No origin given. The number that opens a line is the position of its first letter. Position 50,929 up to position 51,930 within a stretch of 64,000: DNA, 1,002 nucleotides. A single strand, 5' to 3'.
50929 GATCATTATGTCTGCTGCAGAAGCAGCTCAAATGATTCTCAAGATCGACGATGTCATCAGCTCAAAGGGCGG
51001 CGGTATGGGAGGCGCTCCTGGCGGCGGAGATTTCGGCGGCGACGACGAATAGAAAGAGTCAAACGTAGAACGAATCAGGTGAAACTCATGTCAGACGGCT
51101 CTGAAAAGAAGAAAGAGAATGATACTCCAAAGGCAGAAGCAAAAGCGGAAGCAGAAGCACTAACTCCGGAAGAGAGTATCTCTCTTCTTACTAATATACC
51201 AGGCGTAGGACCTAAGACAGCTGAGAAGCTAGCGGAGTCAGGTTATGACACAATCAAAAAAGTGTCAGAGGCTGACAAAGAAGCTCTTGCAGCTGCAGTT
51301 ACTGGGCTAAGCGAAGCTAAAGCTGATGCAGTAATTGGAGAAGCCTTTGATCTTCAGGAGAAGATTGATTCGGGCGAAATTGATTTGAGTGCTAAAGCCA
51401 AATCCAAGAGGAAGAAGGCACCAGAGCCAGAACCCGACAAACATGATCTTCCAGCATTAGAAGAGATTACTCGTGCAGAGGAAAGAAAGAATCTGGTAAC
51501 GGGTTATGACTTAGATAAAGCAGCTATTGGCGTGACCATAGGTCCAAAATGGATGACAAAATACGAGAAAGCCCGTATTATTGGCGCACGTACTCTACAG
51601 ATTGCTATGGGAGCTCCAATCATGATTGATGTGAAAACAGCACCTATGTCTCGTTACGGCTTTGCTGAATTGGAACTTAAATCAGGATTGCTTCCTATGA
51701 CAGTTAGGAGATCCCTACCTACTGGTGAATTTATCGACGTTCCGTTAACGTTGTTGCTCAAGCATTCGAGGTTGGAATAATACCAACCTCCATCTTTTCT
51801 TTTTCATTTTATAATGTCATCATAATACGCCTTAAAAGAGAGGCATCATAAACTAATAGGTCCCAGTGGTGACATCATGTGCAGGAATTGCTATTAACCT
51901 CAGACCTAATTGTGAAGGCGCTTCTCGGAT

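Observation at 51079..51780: RpoK/Rpb6 core fused to an N-terminal HhH and charged-linker extension, directly downstream of the thermosome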

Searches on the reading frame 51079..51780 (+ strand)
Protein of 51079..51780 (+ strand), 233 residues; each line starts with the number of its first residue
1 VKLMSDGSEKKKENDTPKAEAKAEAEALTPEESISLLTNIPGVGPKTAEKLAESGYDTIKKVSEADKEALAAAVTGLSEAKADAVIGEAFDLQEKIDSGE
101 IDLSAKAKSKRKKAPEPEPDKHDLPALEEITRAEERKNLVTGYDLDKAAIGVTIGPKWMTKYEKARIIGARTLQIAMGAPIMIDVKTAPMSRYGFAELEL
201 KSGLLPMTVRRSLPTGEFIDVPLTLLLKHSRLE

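Call 3: search_protein_families(library=pfam, proteins=[window:51079-51780:+], max_evalue=1)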
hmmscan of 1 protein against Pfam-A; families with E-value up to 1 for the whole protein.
window:51079-51780:+ (233 aa): 17 families
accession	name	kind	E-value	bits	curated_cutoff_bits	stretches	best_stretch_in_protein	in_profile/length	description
PF14520.12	HHH_5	-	2.6e-13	50.7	27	1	35-88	2-54/57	Helix-hairpin-helix domain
PF10391.15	DNA_pol_lambd_f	-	2.8e-07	30.7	29.8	1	36-66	2-32/51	Fingers domain of DNA polymerase lambda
PF00633.29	HHH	-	2e-06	27.8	24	1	33-53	9-29/30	Helix-hairpin-helix motif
PF01192.27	RNA_pol_Rpb6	-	2.8e-05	24.5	26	1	156-187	4-36/53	RNA polymerase Rpb6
PF11731.14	Cdd1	-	3.6e-05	24.3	25.5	1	33-85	4-56/86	Pathogenicity locus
PF12826.13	HHH_2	-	0.00075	20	27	1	40-85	8-51/64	Helix-hairpin-helix motif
PF21176.3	RecR_HhH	-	0.00085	19.5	27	1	34-52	5-23/45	RecR, helix-hairpin-helix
PF21999.2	IMS_HHH_1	-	0.0037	18.1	27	1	39-70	2-33/53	DNA polymerase-iota, thumb domain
PF11798.14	IMS_HHH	-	0.0054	17.3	24.4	1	37-53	13-29/32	IMS family HHH motif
PF25453.1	DUF7898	-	0.024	15.5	27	1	37-84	6-53/80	Domain of unknown function (DUF7898)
PF00416.27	Ribosomal_S13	-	0.025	15.4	31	1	37-108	17-88/128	Ribosomal protein S13/S18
PF14229.12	DUF4332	-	0.028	15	23.2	1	27-81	45-99/122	Domain of unknown function (DUF4332)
PF12836.13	HHH_3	-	0.034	14.7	27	1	33-52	12-31/65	Helix-hairpin-helix motif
PF01367.25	5_3_exonuc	-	0.039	14.9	40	1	37-84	20-67/97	5'-3' exonuclease, C-terminal SAM fold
PF02961.22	SAM_BAF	-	0.054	14.4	25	1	38-62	21-45/88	Barrier to autointegration factor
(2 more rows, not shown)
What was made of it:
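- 51166..51369 (+): (HhH)2 domain, aa 27-94: five helices with two hairpins (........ and TGLSEAK). HHH_5 E 2.6e-13 (call 3).
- On Rpo6/RpoK/Rpb6 (RNA polymerase subunit K): Pfam PF01192 is marginally below its cutoff (24.5 against 26 bits, call 3).
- On (HhH)2 domain (Pfam HHH_5): HHH_5 at 50.7 bits against a 27-bit cutoff (call 3).
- Checked: N-terminal part: Pfam HHH_5 matches aa 35-88 at E 2.6e-13, 50.7 bits against a cutoff of 27 (call 3).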

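Call 4: search_protein_families(library=ncbifam, proteins=[window:51079-51780:+], max_evalue=1)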
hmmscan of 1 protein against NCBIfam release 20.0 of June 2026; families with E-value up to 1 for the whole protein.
window:51079-51780:+ (233 aa): 32 families (the best 25 are shown)
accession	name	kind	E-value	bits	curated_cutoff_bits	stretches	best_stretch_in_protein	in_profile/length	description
NF002207.0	PRK01099.1-2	equivalog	6.4e-24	84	71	1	149-232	12-97/100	DNA-directed RNA polymerase subunit K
NF002208.0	PRK01099.1-3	equivalog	9e-19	67.4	57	1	159-212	6-58/60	DNA-directed RNA polymerase subunit K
NF002209.0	PRK01099.1-4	equivalog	1.1e-16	60.7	93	1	159-221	19-82/87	DNA-directed RNA polymerase subunit K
NF002206.0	PRK01099.1-1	equivalog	5.7e-12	45.6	72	1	159-212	3-54/57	DNA-directed RNA polymerase subunit K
TIGR02236.1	recomb_radA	equivalog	5.9e-09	35.7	361.15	1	37-94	2-58/311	DNA repair and recombination protein RadA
NF003301.0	PRK04301.1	equivalog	1.8e-08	34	259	1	35-111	5-77/316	DNA repair and recombination protein RadA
NF009401.0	PRK12766.1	equivalog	3.8e-07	30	239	1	32-110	7-75/238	50S ribosomal protein L32e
TIGR00084.2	ruvA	equivalog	4.2e-06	26.5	85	2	31-73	106-148/202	Holliday junction branch migration protein RuvA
TIGR02239.1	recomb_RAD51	equivalog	0.0002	20.6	478.05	1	42-92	8-57/316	DNA repair protein RAD51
NF010337.0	PRK13766.1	equivalog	0.00026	19.2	610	1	10-85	697-771/781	Hef nuclease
NF008916.0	PRK12278.1-4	equivalog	0.00051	19.9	193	1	8-82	132-211/223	50S ribosomal protein L21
NF002882.0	PRK03348.1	equivalog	0.00069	18.5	389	1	18-74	167-219/461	DNA polymerase IV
TIGR03491.1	TIGR03491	subfamily_domain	0.001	18.1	97.45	1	37-88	214-264/462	TM0106 family RecB-like putative nuclease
NF002751.0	PRK02794.1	equivalog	0.0011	18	371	1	22-76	201-252/425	DNA polymerase IV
NF002654.0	PRK02362.1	equivalog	0.0012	17.2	887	1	30-111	648-725/739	ATP-dependent DNA helicase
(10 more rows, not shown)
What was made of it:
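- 51523..51777 (+): Rpo6/RpoK/Rpb6 core, aa 146-230. NF002207 at 84 bits, above its 71-bit cutoff (call 4).
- On Rpo6/RpoK/Rpb6 (RNA polymerase subunit K): NCBIfam NF002207 (equivalog) at 84 bits against a 71-bit cutoff, and NF002208 at 67.4 against 57 (call 4).
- NCBIfam equivalog above its cutoff (call 4). It scores above the NCBIfam equivalog cutoff (call 4).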

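Call 5: search_solved_structures(query=window:51079-51777:+, max_evalue=1, show_alignments=3)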
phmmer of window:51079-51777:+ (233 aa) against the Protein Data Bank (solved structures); distinct sequences matched with E-value up to 1: 102 (the best 60 are shown).
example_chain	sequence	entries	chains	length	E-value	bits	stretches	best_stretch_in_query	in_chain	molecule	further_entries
2y0s_I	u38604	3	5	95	3e-14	56.8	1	141-221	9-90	DNA-DIRECTED RNA POLYMERASE SUBUNIT K | DNA-DIRECTED RNA POLYMERASE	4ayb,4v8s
2pmz_K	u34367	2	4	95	9.7e-14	55.2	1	141-221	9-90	DNA-directed RNA polymerase subunit K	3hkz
2waq_K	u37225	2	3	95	1.1e-13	55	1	142-221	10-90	DNA-DIRECTED RNA POLYMERASE RPO6 SUBUNIT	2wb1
7eu0_F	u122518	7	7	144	1.6e-11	47.9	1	156-220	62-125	DNA-directed RNA polymerases II, IV and V subunit 6A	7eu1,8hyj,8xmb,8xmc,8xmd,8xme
8hil_F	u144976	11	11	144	1.9e-11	47.7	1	156-220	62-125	DNA-directed RNA polymerases I, II, and III subunit RPABC2 | DNA-directed RNA polymerase RpoA/D/Rpb3-type domain-containing protein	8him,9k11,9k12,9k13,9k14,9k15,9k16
9eh1_F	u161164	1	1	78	3.9e-11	46.7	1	157-221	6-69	DNA-directed RNA polymerases I, II, and III subunit RPABC2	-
9mu7_F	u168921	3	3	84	4e-11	46.6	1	154-223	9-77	DNA-directed RNA polymerases I, II, and III subunit RPABC2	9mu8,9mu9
3j0k_F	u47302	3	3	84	4.1e-11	46.6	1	157-223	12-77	DNA-directed RNA polymerases I, II, and III 23 kDa polypeptide | DNA-directed RNA polymerase II subunit RPABC2 | DNA-DIRECTED RNA POLYMERASES I, II, AND III SUB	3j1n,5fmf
5ip7_F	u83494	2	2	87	4.4e-11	46.5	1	157-223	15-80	DNA-directed RNA polymerases I, II, and III subunit RPABC2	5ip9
29tk_F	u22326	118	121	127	5e-11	46.3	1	153-221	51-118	DNA-directed RNA polymerases I, II, and III subunit RPABC2 | DNA-DIRECTED RNA POLYMERASES I, II, AND III SUBUNIT RPABC1 | RNA polymerase II subunit F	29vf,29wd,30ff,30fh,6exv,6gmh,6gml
1qkl_A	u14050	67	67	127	5.2e-11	46.3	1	153-221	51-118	DNA-DIRECTED RNA POLYMERASE II 14.4 KD POLYPEPTIDE | DNA-directed RNA polymerases I, II, and III subunit RPABC2 | DNA-directed RNA polymerase II subunit RPB6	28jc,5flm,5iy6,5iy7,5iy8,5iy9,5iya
7dth_A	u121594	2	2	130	5.5e-11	46.2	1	153-221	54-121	DNA-directed RNA polymerases I, II, and III subunit RPABC2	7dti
3h0g_F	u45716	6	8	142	1.4e-10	44.8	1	157-222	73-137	DNA-directed RNA polymerases I, II, and III subunit RPABC2 | RNA polymerase II subunit Rpb6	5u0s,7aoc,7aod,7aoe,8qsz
21jg_A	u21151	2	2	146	1.6e-10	44.7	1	157-222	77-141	DNA-directed RNA polymerases I, II, and III subunit RPABC2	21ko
6gyk_F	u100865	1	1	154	1.6e-10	44.7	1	157-222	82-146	DNA-directed RNA polymerases I, II, and III subunit RPABC2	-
1t4g_A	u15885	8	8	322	2e-05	28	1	37-104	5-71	DNA repair and recombination protein radA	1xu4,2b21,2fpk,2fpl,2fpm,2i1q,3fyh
2f1h_A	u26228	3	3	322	2e-05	28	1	37-104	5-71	DNA repair and recombination protein radA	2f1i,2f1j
3ntu_A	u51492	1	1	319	2.9e-05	27.5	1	37-104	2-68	DNA repair and recombination protein radA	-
8jnd_K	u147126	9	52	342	0.00057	23.3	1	19-92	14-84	DNA repair protein RAD51 homolog 1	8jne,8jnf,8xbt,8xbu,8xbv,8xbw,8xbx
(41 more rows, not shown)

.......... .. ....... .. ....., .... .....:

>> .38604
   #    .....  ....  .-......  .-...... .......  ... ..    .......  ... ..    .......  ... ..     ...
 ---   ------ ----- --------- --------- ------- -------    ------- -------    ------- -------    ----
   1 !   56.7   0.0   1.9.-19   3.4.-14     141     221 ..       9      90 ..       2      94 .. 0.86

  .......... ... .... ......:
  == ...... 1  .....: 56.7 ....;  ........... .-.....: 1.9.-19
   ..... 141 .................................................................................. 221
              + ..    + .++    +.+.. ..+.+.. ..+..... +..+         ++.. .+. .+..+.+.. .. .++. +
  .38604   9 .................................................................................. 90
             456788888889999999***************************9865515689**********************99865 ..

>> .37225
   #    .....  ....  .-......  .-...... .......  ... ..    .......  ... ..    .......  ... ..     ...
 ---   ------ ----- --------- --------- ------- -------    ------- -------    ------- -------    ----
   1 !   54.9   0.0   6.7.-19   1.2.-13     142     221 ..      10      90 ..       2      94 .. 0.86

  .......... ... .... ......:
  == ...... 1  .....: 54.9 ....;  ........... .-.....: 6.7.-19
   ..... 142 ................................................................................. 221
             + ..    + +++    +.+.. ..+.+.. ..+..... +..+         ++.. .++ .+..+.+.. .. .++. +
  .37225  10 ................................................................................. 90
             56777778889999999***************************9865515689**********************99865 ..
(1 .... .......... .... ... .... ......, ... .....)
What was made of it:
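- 51460..51522 (+): Helical lead-in (aa 125-145, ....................); its last residues (from about aa 138) begin the alignment with the N-terminal part of Sulfolobus Rpo6. The phmmer alignment to 2y0s_I starts at residue 141 in 233-aa numbering, which is about aa 138 here (call 5).
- Closest known: RadA/Rad51 N-terminal. Same: Topo V HhH matches at E 1.6e-6 (call 5).
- Checked: C-terminal part: the NCBIfam RpoK equivalog NF002207 matches aa 149-232 at 84 bits against a cutoff of 71 (call 4). phmmer against PDB gives Sulfolobus Rpo6 at E 3e-14 and eukaryotic Rpb6 at about 1e-11 (call 5).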

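Call 6: find_homologous_proteins(query=window:51088-51777:+)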
Query window:51088-51777:+ (230 aa): 196 proteins with E <= 0.001 among 8000 candidates; the best 120 are listed.
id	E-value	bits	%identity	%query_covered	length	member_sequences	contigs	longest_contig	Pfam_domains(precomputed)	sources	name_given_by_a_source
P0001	2.1e-150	516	87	89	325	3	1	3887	PF10391.16,PF14520.13,PF11731.15,PF02961.23,PF14229.13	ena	-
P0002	1.0e-146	504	87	84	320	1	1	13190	PF12826.14,PF10391.16,PF14520.13,PF25453.2,PF21999.3,PF11731.15,PF14229.13,PF00633.30,PF01192.28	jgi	-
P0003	2.6e-129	448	93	100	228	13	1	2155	PF10391.16,PF14520.13,PF00633.30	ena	-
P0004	5.1e-126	437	94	90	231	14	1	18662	PF10391.16,PF14520.13,PF00633.30,PF01192.28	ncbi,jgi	ncbi:MAG: DNA-directed RNA polymerase subunit K [Candidatus Thorarchaeota archaeon]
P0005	6.5e-125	433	92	100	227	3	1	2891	PF10391.16,PF14520.13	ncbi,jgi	-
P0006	2.8e-113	395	81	100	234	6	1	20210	PF10391.16,PF14520.13,PF00633.30,PF01192.28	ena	-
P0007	1.3e-112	393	83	100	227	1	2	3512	PF10391.16,PF14520.13,PF01192.28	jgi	jgi:DNA-directed RNA polymerase I, II, and III subunit RPABC2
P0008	1.7e-112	393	83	100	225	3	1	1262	PF10391.16,PF14520.13,PF01192.28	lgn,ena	-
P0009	8.3e-112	390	80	100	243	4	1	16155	PF10391.16,PF14520.13,PF00633.30,PF01192.28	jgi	-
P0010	1.2e-111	390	82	100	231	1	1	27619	PF10391.16,PF14520.13,PF00633.30,PF01192.28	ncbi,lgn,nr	ncbi:DNA-directed RNA polymerase subunit K [Candidatus Thorarchaeota archaeon]|nr:MAG: DNA-directed 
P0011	8.1e-111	387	81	100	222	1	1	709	PF10391.16,PF14520.13,PF01192.28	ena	-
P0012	9.5e-111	387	81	100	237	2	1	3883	PF10391.16,PF14520.13,PF00633.30,PF01192.28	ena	-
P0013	3.8e-110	385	79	100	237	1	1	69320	PF10391.16,PF14520.13,PF00633.30,PF01192.28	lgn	-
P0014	1.1e-109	383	83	95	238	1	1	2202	PF10391.16,PF14520.13,PF00633.30,PF01192.28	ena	-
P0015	1.6e-109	383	78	100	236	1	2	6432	PF10391.16,PF14520.13,PF00633.30,PF01192.28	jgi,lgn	jgi:DNA-directed RNA polymerase subunit K/omega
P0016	4.0e-109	382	79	100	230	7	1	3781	PF10391.16,PF14520.13,PF00633.30,PF01192.28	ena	-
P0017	1.1e-108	380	79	100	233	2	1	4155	PF10391.16,PF14520.13,PF01192.28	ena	-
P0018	2.7e-108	379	81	100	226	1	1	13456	PF10391.16,PF14520.13,PF11731.15,PF01192.28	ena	-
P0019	2.1e-107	376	80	100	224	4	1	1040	PF10391.16,PF14520.13,PF00633.30,PF01192.28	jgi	-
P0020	3.1e-107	375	79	100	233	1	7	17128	PF10391.16,PF14520.13,PF01192.28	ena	-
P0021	4.6e-107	375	79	100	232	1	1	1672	PF10391.16,PF14520.13,PF01192.28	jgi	-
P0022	6.7e-107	374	88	87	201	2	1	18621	PF14520.13,PF01192.28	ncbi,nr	ncbi:DNA-directed RNA polymerase subunit K [Candidatus Thorarchaeota archaeon]|nr:MAG: DNA-directed 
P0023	8.3e-107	374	78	100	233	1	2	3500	PF10391.16,PF14520.13,PF11731.15,PF00633.30,PF01192.28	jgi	jgi:DNA-directed RNA polymerase subunit K/omega/predicted flap endonuclease-1-like 5' DNA nuclease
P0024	1.3e-106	373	78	100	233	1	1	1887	PF10391.16,PF14520.13,PF01192.28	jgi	-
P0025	1.9e-106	373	78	100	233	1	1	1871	PF10391.16,PF14520.13,PF01192.28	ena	-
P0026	2.7e-106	372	78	100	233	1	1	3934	PF10391.16,PF14520.13,PF00633.30,PF01192.28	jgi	-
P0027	4.6e-106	372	78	100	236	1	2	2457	PF10391.16,PF14520.13,PF00633.30,PF01192.28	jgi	jgi:DNA-directed RNA polymerase subunit K/omega/predicted flap endonuclease-1-like 5' DNA nuclease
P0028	5.6e-106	371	77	100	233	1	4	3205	PF10391.16,PF14520.13,PF01192.28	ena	-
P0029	1.0e-101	357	76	100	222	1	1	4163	PF10391.16,PF14520.13,PF00633.30,PF01192.28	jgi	jgi:DNA-directed RNA polymerase subunit K/omega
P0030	1.1e-101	357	77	100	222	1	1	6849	PF10391.16,PF14520.13,PF00633.30,PF01192.28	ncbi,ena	-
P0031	1.9e-101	356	74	100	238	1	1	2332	PF10391.16,PF14520.13,PF01192.28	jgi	jgi:DNA-directed RNA polymerase subunit K/omega/predicted flap endonuclease-1-like 5' DNA nuclease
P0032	1.6e-97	344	72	100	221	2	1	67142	PF10391.16,PF14520.13,PF01192.28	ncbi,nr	ncbi:DNA-directed RNA polymerase subunit K [Candidatus Thorarchaeota archaeon]|nr:MAG: DNA-directed 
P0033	1.9e-97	343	69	100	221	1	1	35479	PF10391.16,PF14520.13,PF01192.28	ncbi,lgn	-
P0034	2.3e-96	340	70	100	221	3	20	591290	PF10391.16,PF14520.13,PF01192.28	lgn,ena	-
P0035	8.4e-96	338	70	100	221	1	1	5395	PF10391.16,PF14520.13,PF01192.28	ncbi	-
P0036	8.5e-96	338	71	100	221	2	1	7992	PF10391.16,PF14520.13,PF01192.28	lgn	-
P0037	2.2e-93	330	70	100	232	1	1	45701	PF10391.16,PF14520.13,PF01192.28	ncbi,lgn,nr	ncbi:MAG: DNA-directed RNA polymerase subunit K [Candidatus Thorarchaeota archaeon]|nr:DNA-directed 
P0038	1.9e-92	327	72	96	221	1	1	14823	PF10391.16,PF14520.13,PF01192.28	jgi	jgi:DNA-directed RNA polymerase subunit K/omega/Ni,Fe-hydrogenase maturation factor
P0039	2.6e-92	327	71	100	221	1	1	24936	PF10391.16,PF14520.13,PF01192.28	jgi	jgi:DNA-directed RNA polymerase subunit K/omega/Ni,Fe-hydrogenase maturation factor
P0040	4.8e-92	326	74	87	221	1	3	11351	PF10391.16,PF14520.13,PF01192.28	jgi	jgi:DNA-directed RNA polymerase subunit K/omega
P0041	4.5e-91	323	74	87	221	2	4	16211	PF10391.16,PF14520.13,PF01192.28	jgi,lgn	-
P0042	1.9e-90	320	70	100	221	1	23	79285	PF10391.16,PF14520.13,PF01192.28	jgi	jgi:DNA-directed RNA polymerase subunit K/omega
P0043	3.9e-90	320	70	96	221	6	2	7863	PF10391.16,PF14520.13,PF01192.28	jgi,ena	-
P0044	6.1e-90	319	69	96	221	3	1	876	PF10391.16,PF14520.13,PF01192.28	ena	-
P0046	5.0e-89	316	73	87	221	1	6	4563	PF10391.16,PF14520.13,PF01192.28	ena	-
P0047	5.4e-89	316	73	87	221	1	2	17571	PF10391.16,PF14520.13,PF01192.28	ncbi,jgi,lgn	-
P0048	1.2e-88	315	71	87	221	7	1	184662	PF10391.16,PF14520.13,PF01192.28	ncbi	-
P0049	1.2e-88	315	67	100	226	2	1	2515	PF10391.16,PF14520.13,PF00633.30,PF01192.28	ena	-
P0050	1.8e-88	314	66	100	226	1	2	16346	PF10391.16,PF14520.13,PF01192.28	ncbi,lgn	-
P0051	2.5e-88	314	71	89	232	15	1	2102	PF10391.16,PF14520.13,PF00633.30,PF01192.28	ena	-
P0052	6.0e-88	312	67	100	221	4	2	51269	PF10391.16,PF14520.13,PF01192.28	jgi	jgi:DNA-directed RNA polymerase subunit K/omega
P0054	9.0e-88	312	65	100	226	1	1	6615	PF10391.16,PF14520.13,PF01192.28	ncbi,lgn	ncbi:MAG: DNA-directed RNA polymerase subunit K [Candidatus Thorarchaeota archaeon]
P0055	1.9e-87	311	69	87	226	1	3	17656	PF10391.16,PF14520.13,PF01192.28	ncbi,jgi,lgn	-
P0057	8.8e-87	309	67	100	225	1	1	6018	PF10391.16,PF14520.13,PF00633.30,PF01192.28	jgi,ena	-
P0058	1.1e-86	308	71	90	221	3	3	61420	PF10391.16,PF14520.13,PF01192.28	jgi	jgi:DNA-directed RNA polymerase I, II, and III subunit RPABC2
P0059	1.5e-86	308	65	100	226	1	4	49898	PF10391.16,PF14520.13,PF00633.30,PF01192.28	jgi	jgi:DNA-directed RNA polymerase subunit K/omega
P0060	2.4e-86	307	65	100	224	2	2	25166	PF10391.16,PF14520.13,PF00633.30,PF01192.28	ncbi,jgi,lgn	-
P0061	2.5e-86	307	64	100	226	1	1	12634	PF10391.16,PF14520.13,PF01192.28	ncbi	-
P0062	4.1e-86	306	67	100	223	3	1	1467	PF10391.16,PF14520.13,PF00633.30,PF01192.28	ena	-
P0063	4.9e-86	306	64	100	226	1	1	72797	PF10391.16,PF14520.13,PF01192.28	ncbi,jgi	-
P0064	6.1e-86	306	67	100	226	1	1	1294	PF10391.16,PF14520.13,PF00633.30,PF01192.28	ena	-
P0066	7.6e-86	305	67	100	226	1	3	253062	PF10391.16,PF14520.13,PF00633.30,PF01192.28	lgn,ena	-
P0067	9.6e-86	305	66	100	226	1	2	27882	PF10391.16,PF14520.13,PF01192.28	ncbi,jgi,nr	ncbi:MAG: DNA-directed RNA polymerase subunit K [Candidatus Thorarchaeota archaeon]|jgi:DNA-directed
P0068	1.1e-85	305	68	89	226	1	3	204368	PF10391.16,PF14520.13,PF00633.30,PF01192.28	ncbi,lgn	ncbi:MAG: DNA-directed RNA polymerase subunit K [Candidatus Thorarchaeota archaeon]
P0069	1.2e-85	305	70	89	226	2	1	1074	PF10391.16,PF14520.13,PF00633.30,PF01192.28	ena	-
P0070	1.2e-85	305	65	100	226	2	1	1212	PF10391.16,PF14520.13,PF00633.30,PF01192.28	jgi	jgi:DNA-directed RNA polymerase subunit K/omega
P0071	1.4e-85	305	66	100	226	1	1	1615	PF10391.16,PF14520.13,PF01192.28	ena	-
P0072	1.5e-85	305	68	87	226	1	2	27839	PF14520.13,PF01192.28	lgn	-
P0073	1.6e-85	304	66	100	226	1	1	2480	PF10391.16,PF14520.13,PF01192.28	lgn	-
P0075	2.4e-85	304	67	100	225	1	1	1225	PF10391.16,PF14520.13,PF00633.30,PF01192.28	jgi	jgi:DNA-directed RNA polymerase subunit K/omega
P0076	2.7e-85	304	63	100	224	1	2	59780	PF10391.16,PF14520.13,PF00633.30,PF01192.28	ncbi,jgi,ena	ncbi:MAG: DNA-directed RNA polymerase subunit K [Candidatus Thorarchaeota archaeon SMTZ1-45]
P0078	2.9e-85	304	66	100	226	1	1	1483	PF10391.16,PF14520.13,PF01192.28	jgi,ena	-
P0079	3.1e-85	304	66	100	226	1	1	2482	PF10391.16,PF14520.13,PF01192.28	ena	-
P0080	3.8e-85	303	64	100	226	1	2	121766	PF10391.16,PF14520.13,PF01192.28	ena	-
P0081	4.1e-85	303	66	100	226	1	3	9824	PF10391.16,PF14520.13,PF01192.28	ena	-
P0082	4.5e-85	303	66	100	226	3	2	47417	PF10391.16,PF14520.13,PF00633.30,PF01192.28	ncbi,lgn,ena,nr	ncbi:MAG: DNA-directed RNA polymerase subunit K [Candidatus Thorarchaeota archaeon]|nr:DNA-directed 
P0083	5.0e-85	303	64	100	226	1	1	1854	PF10391.16,PF14520.13,PF01192.28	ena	-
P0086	7.5e-85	302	69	88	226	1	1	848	PF10391.16,PF14520.13,PF00633.30,PF01192.28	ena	-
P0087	7.7e-85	302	65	100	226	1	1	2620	PF10391.16,PF14520.13,PF01192.28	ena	-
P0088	1.5e-84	301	66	100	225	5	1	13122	PF10391.16,PF14520.13,PF00633.30,PF01192.28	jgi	jgi:DNA-directed RNA polymerase subunit K/omega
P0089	1.7e-84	301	65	96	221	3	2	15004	PF10391.16,PF14520.13,PF01192.28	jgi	jgi:DNA-directed RNA polymerase subunit K/omega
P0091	1.9e-84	301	65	100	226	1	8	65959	PF10391.16,PF14520.13,PF01192.28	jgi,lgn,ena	jgi:DNA-directed RNA polymerase subunit K/omega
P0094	2.9e-84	300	64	100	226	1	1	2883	PF10391.16,PF14520.13,PF01192.28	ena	-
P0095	3.1e-84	300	65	100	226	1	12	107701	PF10391.16,PF14520.13,PF01192.28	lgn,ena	-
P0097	3.8e-84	300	64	100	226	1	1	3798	PF10391.16,PF14520.13,PF01192.28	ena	-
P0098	4.4e-84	300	64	100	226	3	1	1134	PF10391.16,PF14520.13,PF00633.30,PF01192.28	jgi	jgi:DNA-directed RNA polymerase subunit K/omega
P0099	4.8e-84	300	67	89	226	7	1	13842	PF10391.16,PF14520.13,PF00633.30,PF01192.28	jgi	jgi:DNA-directed RNA polymerase subunit K/omega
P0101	1.1e-83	298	63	100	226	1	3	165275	PF10391.16,PF14520.13,PF01192.28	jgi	jgi:DNA-directed RNA polymerase subunit K/omega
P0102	1.8e-83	298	69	87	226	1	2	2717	PF10391.16,PF14520.13,PF00633.30,PF01192.28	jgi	jgi:DNA-directed RNA polymerase I, II, and III subunit RPABC2/DNA-directed RNA polymerase subunit K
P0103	1.9e-83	298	68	89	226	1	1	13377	PF10391.16,PF14520.13,PF00633.30,PF01192.28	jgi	-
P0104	2.8e-83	297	68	87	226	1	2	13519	PF10391.16,PF14520.13,PF00633.30,PF01192.28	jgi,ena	-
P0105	2.9e-83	297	68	89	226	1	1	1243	PF10391.16,PF14520.13,PF00633.30,PF01192.28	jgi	jgi:DNA-directed RNA polymerase subunit K/omega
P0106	2.9e-83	297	67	89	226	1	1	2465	PF10391.16,PF14520.13,PF00633.30,PF01192.28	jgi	jgi:DNA-directed RNA polymerase I, II, and III subunit RPABC2/DNA-directed RNA polymerase subunit K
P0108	6.5e-83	296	67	89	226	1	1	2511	PF10391.16,PF14520.13,PF00633.30,PF01192.28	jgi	jgi:DNA-directed RNA polymerase I, II, and III subunit RPABC2/DNA-directed RNA polymerase subunit K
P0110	9.8e-83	295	67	89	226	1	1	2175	PF10391.16,PF14520.13,PF00633.30,PF01192.28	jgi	-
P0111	2.1e-82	294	64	100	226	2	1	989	PF10391.16,PF14520.13,PF00633.30,PF01192.28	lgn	-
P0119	1.2e-77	279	63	96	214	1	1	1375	PF10391.16,PF14520.13,PF01192.28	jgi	jgi:DNA-directed RNA polymerase subunit K/omega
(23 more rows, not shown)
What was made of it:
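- On Rpo6/RpoK/Rpb6 (RNA polymerase subunit K): Most homologues carry a precomputed PF01192 hit (call 6).
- More than 100 protein clusters at 90% identity, 57-94% identical, nearly all 219-262 aa, named Thorarchaeota RpoK (call 6).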
